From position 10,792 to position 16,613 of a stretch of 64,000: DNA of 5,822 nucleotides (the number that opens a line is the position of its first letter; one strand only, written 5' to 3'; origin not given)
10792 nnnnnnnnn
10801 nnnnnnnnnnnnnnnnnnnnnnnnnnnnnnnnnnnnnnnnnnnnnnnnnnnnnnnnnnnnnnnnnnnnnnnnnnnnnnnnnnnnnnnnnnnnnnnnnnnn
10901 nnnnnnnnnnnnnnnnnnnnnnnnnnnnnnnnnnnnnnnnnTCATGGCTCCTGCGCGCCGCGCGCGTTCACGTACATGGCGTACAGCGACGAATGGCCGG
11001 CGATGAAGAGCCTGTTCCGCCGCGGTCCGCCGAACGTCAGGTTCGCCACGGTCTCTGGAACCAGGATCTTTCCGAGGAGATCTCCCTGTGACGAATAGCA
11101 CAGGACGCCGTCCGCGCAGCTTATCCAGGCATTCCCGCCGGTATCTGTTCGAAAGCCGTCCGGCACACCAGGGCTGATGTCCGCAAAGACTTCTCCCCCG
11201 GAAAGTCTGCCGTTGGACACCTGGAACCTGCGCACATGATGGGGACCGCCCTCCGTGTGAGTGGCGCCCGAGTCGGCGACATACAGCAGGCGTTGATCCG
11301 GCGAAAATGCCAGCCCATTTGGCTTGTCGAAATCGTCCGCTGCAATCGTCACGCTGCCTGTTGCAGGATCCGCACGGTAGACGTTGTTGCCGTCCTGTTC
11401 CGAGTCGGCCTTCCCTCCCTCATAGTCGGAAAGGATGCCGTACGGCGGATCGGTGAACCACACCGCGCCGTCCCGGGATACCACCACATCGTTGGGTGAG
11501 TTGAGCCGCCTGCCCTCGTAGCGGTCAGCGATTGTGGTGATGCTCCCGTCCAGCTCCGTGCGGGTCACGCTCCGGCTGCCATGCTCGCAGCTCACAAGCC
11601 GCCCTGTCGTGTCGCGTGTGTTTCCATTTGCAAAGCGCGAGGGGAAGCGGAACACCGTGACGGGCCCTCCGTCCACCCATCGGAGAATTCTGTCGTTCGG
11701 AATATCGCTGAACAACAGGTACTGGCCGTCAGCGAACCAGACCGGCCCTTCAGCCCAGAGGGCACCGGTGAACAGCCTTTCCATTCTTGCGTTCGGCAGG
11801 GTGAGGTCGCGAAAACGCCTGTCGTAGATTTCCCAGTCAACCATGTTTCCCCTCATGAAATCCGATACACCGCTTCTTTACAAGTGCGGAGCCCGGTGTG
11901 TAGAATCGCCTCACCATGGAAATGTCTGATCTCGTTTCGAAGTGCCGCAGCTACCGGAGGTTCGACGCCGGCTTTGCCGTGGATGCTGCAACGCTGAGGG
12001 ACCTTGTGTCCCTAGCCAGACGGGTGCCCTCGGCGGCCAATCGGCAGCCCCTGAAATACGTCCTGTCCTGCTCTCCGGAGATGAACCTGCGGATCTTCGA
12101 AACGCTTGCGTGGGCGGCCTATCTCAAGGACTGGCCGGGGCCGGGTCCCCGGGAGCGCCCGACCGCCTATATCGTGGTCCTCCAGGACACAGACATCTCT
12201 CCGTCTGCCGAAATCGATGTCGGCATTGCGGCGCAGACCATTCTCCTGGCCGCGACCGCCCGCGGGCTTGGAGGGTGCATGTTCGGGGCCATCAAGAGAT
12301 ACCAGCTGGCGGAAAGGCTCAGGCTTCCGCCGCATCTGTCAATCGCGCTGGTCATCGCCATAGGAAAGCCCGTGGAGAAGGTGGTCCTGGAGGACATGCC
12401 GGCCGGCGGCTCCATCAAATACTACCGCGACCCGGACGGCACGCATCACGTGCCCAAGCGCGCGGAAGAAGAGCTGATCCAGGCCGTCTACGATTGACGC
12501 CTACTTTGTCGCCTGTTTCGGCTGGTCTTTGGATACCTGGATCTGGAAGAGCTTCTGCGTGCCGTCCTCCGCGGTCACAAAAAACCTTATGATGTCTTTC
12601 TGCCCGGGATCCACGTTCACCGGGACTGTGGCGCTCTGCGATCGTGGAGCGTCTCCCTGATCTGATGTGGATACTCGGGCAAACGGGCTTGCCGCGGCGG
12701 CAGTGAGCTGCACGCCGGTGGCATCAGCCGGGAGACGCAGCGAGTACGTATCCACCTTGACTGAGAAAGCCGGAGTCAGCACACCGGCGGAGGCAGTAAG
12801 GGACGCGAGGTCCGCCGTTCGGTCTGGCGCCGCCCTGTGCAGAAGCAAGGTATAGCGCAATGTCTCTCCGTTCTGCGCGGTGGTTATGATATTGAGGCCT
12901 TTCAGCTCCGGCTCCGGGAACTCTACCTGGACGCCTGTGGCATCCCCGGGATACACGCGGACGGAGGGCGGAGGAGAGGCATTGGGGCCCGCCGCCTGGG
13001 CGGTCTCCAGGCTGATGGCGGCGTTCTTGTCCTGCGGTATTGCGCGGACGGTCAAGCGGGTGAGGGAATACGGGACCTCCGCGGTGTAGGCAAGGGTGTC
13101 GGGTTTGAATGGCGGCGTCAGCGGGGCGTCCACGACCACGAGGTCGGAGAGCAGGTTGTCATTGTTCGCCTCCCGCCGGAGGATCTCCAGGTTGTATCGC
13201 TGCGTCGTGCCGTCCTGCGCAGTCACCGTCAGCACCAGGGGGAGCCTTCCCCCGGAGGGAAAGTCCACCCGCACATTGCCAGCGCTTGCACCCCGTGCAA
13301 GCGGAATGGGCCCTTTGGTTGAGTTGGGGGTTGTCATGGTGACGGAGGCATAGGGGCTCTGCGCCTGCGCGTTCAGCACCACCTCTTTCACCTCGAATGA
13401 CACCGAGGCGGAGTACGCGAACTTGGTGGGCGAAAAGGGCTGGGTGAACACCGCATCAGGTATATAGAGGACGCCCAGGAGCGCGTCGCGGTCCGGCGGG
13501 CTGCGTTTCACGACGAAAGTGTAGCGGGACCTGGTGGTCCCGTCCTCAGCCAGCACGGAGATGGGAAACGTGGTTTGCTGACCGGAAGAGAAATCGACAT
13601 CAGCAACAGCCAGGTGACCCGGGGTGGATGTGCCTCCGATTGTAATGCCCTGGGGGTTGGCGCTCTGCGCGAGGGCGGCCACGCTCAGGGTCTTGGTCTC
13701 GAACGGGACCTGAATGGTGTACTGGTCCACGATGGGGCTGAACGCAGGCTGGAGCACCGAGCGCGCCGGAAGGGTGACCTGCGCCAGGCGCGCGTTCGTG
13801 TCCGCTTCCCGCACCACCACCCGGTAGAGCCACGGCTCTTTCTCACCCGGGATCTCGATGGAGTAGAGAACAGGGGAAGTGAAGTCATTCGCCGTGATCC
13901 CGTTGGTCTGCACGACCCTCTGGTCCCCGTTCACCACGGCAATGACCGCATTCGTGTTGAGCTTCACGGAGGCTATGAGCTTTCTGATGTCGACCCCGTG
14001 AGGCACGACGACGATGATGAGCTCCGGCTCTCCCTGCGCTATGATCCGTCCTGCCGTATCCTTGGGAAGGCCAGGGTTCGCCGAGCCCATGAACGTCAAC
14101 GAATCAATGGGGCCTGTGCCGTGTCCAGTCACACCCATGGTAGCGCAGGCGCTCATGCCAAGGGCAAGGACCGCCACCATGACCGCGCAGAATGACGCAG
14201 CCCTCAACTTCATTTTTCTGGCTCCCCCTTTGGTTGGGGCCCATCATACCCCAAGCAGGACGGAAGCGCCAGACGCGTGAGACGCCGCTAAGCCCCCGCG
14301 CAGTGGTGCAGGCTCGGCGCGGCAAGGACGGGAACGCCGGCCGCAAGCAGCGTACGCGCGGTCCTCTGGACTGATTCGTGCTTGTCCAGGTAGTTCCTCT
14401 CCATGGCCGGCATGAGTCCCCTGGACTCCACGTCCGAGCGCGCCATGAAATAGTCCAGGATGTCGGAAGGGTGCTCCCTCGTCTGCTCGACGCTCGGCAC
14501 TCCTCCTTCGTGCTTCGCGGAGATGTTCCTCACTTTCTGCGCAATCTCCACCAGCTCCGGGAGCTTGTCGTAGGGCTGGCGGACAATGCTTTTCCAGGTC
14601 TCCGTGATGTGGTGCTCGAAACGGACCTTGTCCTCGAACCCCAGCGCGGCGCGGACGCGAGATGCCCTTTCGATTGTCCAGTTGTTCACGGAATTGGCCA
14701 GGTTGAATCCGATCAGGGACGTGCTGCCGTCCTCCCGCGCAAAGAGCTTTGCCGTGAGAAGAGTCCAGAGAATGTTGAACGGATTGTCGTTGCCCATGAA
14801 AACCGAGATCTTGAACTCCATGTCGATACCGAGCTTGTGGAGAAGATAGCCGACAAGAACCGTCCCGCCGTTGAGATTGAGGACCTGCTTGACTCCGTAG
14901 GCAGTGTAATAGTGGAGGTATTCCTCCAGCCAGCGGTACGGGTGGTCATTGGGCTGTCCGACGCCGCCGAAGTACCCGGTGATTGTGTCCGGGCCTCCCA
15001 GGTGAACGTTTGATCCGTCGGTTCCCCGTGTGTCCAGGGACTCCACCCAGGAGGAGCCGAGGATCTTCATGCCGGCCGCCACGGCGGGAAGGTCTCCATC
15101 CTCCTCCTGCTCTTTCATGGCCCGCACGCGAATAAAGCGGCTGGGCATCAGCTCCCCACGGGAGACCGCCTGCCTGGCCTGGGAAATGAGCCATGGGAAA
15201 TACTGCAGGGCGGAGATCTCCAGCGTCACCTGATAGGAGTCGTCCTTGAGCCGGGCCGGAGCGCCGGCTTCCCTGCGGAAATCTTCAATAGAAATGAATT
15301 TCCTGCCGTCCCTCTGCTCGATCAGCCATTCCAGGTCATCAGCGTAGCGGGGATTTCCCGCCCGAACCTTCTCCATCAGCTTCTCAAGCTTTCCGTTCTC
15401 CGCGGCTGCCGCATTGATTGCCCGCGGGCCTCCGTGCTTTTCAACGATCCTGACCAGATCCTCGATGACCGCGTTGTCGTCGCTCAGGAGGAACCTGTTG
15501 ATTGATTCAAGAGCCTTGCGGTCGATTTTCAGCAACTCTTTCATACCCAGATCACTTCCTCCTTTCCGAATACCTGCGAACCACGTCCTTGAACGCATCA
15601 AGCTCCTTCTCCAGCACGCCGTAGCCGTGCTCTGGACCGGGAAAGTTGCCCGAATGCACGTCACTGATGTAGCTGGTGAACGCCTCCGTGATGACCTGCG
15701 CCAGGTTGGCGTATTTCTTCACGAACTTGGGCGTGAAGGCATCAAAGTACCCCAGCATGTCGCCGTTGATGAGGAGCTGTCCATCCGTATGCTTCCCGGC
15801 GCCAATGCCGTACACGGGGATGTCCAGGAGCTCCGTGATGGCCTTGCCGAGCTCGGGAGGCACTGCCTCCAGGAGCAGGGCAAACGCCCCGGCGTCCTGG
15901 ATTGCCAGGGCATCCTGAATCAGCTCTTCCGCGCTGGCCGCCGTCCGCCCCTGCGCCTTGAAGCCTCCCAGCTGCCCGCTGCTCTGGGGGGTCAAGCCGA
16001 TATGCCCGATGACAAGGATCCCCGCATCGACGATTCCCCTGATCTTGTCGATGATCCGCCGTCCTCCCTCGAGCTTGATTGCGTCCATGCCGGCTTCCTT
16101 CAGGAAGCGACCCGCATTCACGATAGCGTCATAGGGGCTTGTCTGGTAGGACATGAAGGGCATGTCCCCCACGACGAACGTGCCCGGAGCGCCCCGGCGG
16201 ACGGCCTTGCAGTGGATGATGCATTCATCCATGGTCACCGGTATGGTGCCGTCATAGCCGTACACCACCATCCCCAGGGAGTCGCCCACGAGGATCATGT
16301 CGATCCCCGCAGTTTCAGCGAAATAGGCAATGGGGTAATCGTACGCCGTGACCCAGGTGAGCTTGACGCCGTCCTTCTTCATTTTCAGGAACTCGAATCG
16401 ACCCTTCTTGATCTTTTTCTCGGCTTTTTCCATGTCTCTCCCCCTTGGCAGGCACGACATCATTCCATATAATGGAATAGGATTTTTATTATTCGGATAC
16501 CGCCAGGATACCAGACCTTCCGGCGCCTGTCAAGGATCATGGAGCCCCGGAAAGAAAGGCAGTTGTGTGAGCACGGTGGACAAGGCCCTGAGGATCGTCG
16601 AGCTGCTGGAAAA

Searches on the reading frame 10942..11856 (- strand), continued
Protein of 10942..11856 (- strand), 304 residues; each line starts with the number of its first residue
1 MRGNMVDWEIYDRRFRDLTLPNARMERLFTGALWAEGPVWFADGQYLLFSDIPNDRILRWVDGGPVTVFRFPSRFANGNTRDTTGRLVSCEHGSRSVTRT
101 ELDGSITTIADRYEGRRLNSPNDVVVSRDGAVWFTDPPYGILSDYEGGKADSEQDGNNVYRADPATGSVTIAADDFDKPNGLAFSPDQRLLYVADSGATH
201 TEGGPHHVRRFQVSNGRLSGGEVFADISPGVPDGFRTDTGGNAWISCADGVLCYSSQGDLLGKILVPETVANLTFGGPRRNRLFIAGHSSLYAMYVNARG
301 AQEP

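Call 53: search_solved_structures(query=window:10942-11856:-, max_evalue=1e-40, show_alignments=1)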
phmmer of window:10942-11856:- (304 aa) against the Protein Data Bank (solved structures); distinct sequences matched with E-value up to 1e-40: 2.
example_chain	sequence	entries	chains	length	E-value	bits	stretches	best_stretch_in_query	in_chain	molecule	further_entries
3dr2_A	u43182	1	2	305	3.4e-66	227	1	20-292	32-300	Exported gluconolactonase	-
3e5z_A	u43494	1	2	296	1.9e-54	188.4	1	14-302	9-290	putative Gluconolactonase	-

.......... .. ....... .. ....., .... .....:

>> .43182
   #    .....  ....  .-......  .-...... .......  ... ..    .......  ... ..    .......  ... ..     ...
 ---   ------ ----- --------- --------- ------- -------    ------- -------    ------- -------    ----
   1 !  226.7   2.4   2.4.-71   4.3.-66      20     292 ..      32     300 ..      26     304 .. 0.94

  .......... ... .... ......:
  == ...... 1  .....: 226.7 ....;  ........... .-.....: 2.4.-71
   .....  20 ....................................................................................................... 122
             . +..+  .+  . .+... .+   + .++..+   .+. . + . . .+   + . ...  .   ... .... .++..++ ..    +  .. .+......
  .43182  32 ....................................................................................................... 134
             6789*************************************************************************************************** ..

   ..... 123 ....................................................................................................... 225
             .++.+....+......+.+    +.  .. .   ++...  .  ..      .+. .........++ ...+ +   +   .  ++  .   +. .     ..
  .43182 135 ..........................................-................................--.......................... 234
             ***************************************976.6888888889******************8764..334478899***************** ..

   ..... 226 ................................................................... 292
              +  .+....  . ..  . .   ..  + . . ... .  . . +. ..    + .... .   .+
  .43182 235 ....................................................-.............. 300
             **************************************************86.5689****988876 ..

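Call 63: search_protein_families(library=padloc, proteins=[window:10942-11856:-], max_evalue=0.01)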
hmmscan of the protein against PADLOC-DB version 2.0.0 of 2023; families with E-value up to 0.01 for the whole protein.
window:10942-11856:- (304 aa): 0 families

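Call 64: search_protein_families(library=phrogs, proteins=[window:10942-11856:-], max_evalue=0.01)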
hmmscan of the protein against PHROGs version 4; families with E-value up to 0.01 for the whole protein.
window:10942-11856:- (304 aa): 1 family
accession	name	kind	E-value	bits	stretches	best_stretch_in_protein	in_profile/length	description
phrog_18944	-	unknown function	2.2e-07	31.4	1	35-287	15-253/302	-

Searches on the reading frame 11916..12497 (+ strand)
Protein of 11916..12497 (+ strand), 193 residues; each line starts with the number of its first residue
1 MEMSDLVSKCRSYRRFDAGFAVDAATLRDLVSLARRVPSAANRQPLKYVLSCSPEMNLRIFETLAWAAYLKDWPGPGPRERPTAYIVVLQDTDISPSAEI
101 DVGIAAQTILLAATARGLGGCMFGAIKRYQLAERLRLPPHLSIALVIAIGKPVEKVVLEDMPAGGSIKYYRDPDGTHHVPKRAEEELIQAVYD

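Call 3: search_protein_families(library=pfam, proteins=[window:11916-12497:+], max_evalue=0.01)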
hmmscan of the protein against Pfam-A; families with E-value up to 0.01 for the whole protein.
window:11916-12497:+ (193 aa): 2 families
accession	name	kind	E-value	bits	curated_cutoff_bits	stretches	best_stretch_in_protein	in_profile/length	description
PF00881.29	Nitroreductase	-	2.2e-19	70.7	23.5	1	11-151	5-167/167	Nitroreductase family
PF14512.11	TM1586_NiRdase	-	7.3e-08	32.7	27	1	84-170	68-151/215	Putative TM nitroreductase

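Call 5: search_protein_families(library=ncbifam, proteins=[window:11916-12497:+], max_evalue=0.01)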
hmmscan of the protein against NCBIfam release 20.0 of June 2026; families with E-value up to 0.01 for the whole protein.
window:11916-12497:+ (193 aa): 8 families
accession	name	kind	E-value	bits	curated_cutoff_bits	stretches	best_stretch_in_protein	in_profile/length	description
TIGR02476.1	BluB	equivalog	6e-07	29.1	150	1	98-154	126-182/205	5,6-dimethylbenzimidazole synthase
NF008033.1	PRK10765.1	equivalog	2.3e-06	27.2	223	1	100-154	106-162/240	oxygen-insensitive NADPH nitroreductase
NF003768.0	PRK05365.1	equivalog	3.6e-05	23.3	152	1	4-65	15-75/200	malonic semialdehyde reductase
NF008275.0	PRK11053.1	equivalog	6.9e-05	22.4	227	1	1-63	1-63/217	oxygen-insensitive NAD(P)H nitroreductase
NF047509.1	Rv3131_FMN_oxido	subfamily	0.00014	21.5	199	1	81-124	227-270/319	Acg family FMN-binding oxidoreductase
TIGR03553.1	F420_FbiB_CTERM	equivalog_domain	0.00017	21.4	249.55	0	100-156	121-179/194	F420 biosynthesis protein FbiB, C-terminal domain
TIGR03605.1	antibiot_sagB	domain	0.00017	21.1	78.4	1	100-142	121-163/173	SagB family peptide dehydrogenase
NF009810.0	PRK13294.1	equivalog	0.00052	19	304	0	100-156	376-434/449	coenzyme F420-0:L-glutamate ligase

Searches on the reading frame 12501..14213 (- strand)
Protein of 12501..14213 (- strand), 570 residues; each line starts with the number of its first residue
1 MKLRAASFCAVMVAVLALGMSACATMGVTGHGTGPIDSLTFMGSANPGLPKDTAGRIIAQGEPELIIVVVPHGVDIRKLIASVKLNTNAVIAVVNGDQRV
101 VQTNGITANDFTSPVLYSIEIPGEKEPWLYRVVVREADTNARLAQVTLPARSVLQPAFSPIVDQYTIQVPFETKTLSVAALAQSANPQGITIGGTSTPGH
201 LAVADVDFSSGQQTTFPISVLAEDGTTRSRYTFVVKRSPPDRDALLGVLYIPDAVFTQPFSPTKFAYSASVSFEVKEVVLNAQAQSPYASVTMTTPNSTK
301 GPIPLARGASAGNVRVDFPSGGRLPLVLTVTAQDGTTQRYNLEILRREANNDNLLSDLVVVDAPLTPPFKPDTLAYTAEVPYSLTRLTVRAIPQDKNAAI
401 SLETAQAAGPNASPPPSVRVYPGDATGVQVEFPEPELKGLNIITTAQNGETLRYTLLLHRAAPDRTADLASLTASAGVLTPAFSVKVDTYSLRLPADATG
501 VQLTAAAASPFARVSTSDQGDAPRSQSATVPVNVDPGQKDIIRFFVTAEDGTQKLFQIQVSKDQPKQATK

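Call 3: search_protein_families(library=pfam, proteins=[window:12501-14213:-], max_evalue=0.01)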
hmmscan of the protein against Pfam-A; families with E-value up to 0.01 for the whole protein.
window:12501-14213:- (570 aa): 2 families
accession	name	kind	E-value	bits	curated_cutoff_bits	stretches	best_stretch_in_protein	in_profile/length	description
PF12733.13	Cadherin-like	-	2.6e-42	143.6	24.2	4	255-347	5-89/89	Cadherin-like beta sandwich domain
PF19755.4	DUF6242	-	0.00053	20.3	29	0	271-353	51-127/217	Domain of unknown function (DUF6242)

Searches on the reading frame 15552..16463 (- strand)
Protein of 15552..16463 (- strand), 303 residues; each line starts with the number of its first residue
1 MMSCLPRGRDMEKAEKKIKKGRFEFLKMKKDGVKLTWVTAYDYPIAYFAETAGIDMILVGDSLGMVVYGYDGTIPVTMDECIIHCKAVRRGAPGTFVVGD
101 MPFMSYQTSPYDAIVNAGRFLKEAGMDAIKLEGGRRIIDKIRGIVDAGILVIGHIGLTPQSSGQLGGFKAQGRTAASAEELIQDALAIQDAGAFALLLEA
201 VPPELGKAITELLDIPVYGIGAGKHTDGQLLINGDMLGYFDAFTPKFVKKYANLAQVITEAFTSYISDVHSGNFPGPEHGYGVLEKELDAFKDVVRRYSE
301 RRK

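Call 3: search_protein_families(library=pfam, proteins=[window:15552-16463:-], max_evalue=0.01)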
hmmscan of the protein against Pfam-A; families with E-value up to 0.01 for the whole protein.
window:15552-16463:- (303 aa): 1 family
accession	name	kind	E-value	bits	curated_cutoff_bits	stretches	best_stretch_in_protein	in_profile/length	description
PF02548.21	Pantoate_transf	-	4e-108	361.2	28.7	1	25-276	7-258/259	Ketopantoate hydroxymethyltransferase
